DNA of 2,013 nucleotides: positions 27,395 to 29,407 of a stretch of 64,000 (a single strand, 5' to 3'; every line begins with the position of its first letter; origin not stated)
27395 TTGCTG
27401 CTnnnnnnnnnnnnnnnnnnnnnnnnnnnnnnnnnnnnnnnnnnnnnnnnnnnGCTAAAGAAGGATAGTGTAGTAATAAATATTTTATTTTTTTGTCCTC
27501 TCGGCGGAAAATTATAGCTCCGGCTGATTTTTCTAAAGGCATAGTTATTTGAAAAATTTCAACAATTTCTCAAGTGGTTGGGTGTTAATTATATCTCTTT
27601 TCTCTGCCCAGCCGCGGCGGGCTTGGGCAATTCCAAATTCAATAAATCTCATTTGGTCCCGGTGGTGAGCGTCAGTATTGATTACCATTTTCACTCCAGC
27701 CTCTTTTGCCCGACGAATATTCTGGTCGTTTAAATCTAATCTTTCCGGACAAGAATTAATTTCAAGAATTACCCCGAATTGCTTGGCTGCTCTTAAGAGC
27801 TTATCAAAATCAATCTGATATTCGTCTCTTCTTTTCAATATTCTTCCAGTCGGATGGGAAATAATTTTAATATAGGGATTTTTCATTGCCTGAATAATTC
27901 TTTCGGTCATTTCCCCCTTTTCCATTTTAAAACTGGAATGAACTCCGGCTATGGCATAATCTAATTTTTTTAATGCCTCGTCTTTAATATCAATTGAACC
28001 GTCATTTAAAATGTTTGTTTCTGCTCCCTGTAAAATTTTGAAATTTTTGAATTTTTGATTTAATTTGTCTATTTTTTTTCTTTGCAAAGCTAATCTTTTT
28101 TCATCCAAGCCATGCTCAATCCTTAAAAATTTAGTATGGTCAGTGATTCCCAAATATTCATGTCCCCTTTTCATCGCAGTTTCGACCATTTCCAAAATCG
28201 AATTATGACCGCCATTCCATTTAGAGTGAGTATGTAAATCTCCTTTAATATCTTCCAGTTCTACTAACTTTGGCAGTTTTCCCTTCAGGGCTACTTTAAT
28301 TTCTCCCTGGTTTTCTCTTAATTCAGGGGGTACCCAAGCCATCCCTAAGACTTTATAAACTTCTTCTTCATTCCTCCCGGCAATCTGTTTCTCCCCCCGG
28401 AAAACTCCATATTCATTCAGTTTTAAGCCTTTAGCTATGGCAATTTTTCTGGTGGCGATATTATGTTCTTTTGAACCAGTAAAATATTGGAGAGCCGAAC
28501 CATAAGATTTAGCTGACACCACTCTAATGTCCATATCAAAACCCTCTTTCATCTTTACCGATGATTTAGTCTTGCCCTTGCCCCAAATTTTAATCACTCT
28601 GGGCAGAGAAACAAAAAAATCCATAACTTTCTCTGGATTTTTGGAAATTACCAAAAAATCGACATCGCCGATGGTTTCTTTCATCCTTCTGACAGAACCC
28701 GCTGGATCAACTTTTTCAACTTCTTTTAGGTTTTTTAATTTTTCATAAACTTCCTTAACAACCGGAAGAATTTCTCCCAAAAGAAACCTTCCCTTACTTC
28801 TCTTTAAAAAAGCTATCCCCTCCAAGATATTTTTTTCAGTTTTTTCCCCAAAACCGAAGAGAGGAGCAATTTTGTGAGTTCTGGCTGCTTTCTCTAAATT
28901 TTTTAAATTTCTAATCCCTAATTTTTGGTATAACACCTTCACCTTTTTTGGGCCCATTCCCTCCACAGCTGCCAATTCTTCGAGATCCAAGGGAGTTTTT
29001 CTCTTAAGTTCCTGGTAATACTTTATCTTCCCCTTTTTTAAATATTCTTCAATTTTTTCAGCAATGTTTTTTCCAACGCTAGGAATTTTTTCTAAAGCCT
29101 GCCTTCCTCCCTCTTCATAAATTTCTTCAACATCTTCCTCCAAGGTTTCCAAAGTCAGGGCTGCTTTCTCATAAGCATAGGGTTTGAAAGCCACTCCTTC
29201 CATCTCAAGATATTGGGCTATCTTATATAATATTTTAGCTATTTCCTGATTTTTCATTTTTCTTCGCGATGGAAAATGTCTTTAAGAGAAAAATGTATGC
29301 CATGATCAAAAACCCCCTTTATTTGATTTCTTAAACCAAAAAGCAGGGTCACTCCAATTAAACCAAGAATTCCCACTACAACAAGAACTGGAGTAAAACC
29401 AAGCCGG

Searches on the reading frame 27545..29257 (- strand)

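Call 31: search_protein_families(library=pfam, proteins=[window:27545-29257:-], max_evalue=0.00001)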
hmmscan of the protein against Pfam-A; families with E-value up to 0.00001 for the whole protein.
window:27545-29257:- (570 aa): 4 families
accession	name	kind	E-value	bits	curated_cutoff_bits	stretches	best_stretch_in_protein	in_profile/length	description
PF14791.11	DNA_pol_B_thumb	-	7.7e-24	83.8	25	1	255-315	1-63/63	DNA polymerase beta thumb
PF14716.13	HHH_8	-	5.7e-17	62.3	30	1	1-77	1-72/73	Helix-hairpin-helix domain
PF02811.25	PHP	-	1.5e-09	38.8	26.4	1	340-502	1-163/164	PHP domain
PF14520.12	HHH_5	-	3.3e-08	34.3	27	1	93-147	2-54/57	Helix-hairpin-helix domain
